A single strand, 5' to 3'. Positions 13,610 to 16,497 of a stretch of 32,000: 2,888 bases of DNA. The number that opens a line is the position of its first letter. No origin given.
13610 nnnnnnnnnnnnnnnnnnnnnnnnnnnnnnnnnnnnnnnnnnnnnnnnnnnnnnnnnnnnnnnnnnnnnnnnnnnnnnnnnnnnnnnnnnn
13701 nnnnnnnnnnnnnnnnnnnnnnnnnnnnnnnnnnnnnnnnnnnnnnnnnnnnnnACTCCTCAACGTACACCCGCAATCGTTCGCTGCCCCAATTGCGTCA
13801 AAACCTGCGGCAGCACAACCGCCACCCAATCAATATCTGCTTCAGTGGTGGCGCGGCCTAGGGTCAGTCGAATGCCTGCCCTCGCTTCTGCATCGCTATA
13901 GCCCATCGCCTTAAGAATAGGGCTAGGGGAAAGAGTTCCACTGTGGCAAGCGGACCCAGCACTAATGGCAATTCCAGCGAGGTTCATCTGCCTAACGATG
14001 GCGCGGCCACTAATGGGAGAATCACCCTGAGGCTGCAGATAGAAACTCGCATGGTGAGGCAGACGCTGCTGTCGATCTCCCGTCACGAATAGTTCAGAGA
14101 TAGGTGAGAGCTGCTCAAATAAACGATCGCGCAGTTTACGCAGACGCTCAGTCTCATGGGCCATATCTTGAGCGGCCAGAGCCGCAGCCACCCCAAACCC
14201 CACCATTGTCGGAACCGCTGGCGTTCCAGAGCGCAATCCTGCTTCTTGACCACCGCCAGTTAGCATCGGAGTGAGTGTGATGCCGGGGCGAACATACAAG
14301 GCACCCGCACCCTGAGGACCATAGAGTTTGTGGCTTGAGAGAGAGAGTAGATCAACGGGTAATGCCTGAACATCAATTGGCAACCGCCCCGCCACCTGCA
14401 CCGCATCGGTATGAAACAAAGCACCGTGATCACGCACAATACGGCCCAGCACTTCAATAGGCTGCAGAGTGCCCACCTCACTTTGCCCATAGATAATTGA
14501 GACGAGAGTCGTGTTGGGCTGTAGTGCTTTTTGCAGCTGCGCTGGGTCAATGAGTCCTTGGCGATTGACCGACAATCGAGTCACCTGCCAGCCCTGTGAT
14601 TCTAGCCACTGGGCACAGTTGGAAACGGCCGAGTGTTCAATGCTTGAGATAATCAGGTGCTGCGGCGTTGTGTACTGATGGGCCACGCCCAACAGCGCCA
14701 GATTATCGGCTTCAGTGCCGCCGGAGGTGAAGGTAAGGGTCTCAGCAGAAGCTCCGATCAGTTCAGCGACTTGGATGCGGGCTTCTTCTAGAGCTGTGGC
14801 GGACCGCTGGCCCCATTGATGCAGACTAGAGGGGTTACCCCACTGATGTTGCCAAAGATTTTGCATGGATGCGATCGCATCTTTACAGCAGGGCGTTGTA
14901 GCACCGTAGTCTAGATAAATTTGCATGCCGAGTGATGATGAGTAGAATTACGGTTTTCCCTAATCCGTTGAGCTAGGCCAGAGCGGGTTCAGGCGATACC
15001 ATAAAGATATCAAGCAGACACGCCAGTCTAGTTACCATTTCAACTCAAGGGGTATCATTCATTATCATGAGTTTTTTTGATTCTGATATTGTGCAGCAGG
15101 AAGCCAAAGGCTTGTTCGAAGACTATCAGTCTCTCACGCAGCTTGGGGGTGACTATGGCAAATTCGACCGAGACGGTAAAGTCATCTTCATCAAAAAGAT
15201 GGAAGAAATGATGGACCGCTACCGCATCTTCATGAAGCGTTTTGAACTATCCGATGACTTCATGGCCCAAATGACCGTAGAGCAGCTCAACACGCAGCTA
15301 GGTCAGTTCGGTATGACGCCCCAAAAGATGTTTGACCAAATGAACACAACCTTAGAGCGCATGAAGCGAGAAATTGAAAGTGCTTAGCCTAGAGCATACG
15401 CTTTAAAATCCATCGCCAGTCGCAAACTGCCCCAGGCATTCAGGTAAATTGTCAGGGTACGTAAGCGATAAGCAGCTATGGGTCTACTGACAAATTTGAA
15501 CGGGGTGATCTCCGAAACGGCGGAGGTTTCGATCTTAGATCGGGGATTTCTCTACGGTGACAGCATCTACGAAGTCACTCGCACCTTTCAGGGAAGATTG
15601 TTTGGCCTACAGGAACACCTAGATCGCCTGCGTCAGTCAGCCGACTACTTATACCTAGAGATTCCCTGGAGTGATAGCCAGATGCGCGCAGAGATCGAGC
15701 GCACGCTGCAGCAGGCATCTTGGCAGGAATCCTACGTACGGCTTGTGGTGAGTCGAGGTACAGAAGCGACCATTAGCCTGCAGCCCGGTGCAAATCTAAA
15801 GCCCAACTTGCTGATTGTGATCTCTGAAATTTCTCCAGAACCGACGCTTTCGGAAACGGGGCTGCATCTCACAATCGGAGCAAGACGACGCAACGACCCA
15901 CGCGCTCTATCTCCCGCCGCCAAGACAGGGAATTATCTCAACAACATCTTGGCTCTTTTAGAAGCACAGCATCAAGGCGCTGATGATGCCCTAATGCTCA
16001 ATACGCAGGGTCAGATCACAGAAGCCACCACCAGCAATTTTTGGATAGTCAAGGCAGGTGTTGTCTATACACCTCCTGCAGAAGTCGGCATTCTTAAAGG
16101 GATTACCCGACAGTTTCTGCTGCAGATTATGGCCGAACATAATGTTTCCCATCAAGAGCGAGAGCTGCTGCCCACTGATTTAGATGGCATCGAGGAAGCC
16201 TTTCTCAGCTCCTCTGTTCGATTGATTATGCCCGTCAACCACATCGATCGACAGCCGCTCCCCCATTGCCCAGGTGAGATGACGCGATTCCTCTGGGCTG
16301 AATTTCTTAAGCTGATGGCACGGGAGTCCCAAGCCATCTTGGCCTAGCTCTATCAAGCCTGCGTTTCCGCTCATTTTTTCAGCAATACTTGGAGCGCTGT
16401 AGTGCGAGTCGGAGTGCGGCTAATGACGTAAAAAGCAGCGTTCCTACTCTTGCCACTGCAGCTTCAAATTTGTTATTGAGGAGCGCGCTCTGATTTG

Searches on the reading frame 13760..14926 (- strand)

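Call 15: search_protein_families(library=pfam, proteins=[window:13760-14926:-], max_evalue=0.001)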
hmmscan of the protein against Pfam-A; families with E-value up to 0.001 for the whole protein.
window:13760-14926:- (388 aa): 2 families
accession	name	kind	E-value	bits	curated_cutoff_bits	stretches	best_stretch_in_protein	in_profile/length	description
PF00266.25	Aminotran_5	-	1.7e-74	251.5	21.5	1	3-366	1-369/371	Aminotransferase class-V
PF01212.27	Beta_elim_lyase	-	1.1e-05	25.4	27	1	50-176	38-170/288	Beta-eliminating lyase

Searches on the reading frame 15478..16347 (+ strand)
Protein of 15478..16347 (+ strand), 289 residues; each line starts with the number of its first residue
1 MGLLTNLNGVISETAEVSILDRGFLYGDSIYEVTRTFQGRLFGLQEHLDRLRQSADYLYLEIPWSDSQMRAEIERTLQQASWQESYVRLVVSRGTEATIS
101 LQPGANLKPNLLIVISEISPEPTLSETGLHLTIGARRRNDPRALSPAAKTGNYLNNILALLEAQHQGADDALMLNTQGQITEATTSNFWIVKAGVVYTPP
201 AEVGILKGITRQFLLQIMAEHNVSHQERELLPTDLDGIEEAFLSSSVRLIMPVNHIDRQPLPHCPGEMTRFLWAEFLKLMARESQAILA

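Call 15: search_protein_families(library=pfam, proteins=[window:15478-16347:+], max_evalue=0.001)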
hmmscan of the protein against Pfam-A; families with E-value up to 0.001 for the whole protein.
window:15478-16347:+ (289 aa): 1 family
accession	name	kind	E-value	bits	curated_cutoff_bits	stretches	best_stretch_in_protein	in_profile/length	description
PF01063.24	Aminotran_4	-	1.7e-64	218.2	28.5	1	30-256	2-223/223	Amino-transferase class IV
